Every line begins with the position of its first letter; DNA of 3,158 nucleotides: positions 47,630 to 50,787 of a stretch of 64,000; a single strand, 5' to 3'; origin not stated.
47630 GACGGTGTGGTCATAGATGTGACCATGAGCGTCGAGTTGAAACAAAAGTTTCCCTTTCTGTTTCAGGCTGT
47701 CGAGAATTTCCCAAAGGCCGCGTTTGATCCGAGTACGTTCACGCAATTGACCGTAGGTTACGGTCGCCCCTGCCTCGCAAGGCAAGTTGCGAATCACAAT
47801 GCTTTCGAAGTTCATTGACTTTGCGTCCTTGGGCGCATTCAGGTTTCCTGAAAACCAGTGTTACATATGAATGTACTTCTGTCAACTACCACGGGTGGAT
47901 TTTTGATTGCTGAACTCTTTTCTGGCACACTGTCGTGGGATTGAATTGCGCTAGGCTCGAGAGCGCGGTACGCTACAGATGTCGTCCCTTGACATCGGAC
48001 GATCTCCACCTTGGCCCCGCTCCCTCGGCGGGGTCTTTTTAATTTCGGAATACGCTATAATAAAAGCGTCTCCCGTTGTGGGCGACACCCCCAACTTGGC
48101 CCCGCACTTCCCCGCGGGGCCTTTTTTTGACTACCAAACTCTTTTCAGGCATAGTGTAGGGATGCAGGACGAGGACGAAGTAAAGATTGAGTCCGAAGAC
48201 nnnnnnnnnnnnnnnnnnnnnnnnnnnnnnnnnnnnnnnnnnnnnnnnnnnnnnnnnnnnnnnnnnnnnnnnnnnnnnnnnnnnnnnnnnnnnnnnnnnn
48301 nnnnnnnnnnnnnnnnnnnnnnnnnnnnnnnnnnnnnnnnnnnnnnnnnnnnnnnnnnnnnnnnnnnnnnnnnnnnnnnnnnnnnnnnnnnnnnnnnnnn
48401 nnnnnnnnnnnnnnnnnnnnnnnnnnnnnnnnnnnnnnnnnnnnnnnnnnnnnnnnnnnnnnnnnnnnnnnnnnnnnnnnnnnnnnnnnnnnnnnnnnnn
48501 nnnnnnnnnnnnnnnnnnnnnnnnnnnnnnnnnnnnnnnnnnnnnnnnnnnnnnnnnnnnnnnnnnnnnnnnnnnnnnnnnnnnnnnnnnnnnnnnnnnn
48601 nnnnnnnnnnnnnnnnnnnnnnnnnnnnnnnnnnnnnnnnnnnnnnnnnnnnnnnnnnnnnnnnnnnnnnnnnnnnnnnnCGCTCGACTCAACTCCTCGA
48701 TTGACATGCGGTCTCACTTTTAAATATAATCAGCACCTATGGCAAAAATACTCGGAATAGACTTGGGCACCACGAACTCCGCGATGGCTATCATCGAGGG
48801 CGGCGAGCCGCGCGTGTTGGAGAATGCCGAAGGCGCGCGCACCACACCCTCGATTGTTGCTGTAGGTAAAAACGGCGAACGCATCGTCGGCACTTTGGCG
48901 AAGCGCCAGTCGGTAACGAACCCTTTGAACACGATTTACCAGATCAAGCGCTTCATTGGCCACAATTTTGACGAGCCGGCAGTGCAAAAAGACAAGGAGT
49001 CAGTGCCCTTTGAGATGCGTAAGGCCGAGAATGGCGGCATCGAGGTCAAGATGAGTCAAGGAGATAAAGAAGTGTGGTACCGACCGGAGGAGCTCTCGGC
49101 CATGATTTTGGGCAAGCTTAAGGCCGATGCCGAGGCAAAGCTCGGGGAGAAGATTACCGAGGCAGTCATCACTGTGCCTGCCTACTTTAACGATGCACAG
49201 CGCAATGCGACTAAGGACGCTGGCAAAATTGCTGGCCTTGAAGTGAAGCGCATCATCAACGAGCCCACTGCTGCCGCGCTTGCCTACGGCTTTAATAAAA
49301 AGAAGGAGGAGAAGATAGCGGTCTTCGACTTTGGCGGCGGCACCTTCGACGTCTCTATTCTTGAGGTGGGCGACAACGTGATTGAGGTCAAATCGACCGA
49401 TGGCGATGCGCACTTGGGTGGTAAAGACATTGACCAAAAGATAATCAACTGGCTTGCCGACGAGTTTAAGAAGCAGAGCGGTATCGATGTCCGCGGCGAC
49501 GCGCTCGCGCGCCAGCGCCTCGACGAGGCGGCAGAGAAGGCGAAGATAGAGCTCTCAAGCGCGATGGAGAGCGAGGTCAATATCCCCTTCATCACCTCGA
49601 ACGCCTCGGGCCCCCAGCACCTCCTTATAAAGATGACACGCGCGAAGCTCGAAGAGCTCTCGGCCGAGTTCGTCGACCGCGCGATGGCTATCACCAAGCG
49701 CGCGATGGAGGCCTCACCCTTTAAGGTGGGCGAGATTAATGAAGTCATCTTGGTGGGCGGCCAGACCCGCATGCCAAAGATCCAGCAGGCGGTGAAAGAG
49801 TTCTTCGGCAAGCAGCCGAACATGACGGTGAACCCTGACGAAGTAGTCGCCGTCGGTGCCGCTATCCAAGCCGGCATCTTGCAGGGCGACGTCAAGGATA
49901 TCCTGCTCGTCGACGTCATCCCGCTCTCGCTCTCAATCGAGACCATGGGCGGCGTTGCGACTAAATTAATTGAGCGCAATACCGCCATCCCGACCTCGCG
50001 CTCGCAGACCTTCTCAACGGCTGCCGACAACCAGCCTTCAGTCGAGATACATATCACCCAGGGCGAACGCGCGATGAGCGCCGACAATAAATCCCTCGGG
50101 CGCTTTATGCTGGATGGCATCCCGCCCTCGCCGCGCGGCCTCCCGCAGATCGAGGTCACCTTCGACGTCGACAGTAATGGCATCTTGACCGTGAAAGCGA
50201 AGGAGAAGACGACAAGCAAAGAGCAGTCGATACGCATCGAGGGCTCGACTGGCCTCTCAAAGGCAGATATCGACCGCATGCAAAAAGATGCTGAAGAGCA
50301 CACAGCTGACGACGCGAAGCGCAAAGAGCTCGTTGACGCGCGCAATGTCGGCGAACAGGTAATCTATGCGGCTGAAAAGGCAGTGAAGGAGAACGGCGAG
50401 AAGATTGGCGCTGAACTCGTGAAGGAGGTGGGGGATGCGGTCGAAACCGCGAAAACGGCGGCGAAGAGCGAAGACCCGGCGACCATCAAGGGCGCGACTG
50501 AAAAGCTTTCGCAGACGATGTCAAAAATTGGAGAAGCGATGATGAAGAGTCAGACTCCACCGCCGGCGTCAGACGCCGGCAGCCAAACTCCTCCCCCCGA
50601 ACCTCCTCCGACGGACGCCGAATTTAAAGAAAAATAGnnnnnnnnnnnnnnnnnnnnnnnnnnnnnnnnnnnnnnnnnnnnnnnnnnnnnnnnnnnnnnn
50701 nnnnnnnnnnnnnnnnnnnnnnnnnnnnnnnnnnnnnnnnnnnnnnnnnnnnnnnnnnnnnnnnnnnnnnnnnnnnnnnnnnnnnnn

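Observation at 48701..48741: Recurrent -10 box 6-9 nt upstream of start codons without a Shine-Dalgarno, implying widespread leaderless or near-leaderless mRNAs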

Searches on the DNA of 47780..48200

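Call 55: search_rna_families(source=window, start=47780, end=48200, threshold=evalue, max_evalue=1)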
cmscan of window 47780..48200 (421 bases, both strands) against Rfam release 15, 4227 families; matches with E-value up to 1: 10.
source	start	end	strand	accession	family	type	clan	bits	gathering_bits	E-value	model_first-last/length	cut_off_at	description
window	48067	48128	+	RF02278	Betaproteobacteria_toxic_sRNA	Gene; sRNA;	-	25.4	50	0.0046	1-64/64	no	Betaproteobacteria toxic small RNA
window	48016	48126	+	RF02232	sX13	Gene; sRNA;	-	23.4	50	0.019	1-115/115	no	Xanthomonadaceae sRNA sX13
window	48064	48135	+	RF00519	suhB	Gene; sRNA;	CL00108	22.6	41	0.018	1-77/77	no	Makes More Granules Regulator RNA (mmgR)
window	48054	48129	+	RF02869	ncS025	Gene; sRNA;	-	22.2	46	0.086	1-85/85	no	Burkholderia sRNA 25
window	48040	48126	+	RF02344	ar14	Gene; sRNA;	-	20.8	58.8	0.076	1-123/123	no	Alphaproteobacterial ar14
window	48014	48128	+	RF02837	anti-hemB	Gene; sRNA;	-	18.7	49.5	0.052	1-81/81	no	Burkholderia RNA 7 (anti-hemB)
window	48064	48128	+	RF02871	ncS54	Gene; sRNA;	-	18.5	43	0.098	1-79/79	no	Burkholderia sRNA 54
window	47959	48038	+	RF02701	PsrR1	Gene; sRNA;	-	17.9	42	0.68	1-79/79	no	Photosynthesis regulatory RNA1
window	48058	48128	-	RF02628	Hrs1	Gene; sRNA;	-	16.8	56.4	0.9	1-74/74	no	Hfq-regulated sRNA 1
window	47977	48050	+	RF00519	suhB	Gene; sRNA;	CL00108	16.1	41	0.77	1-77/77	no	Makes More Granules Regulator RNA (mmgR)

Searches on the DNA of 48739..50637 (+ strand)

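Call 41: search_rna_families(source=L033, threshold=gathering)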
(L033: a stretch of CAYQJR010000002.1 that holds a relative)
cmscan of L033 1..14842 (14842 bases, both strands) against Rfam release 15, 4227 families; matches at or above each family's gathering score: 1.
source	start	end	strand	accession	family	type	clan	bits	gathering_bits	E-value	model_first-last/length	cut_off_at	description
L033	9421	9504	+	RF00005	tRNA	Gene; tRNA;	CL00001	60.4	29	3.3e-11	1-71/71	no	tRNA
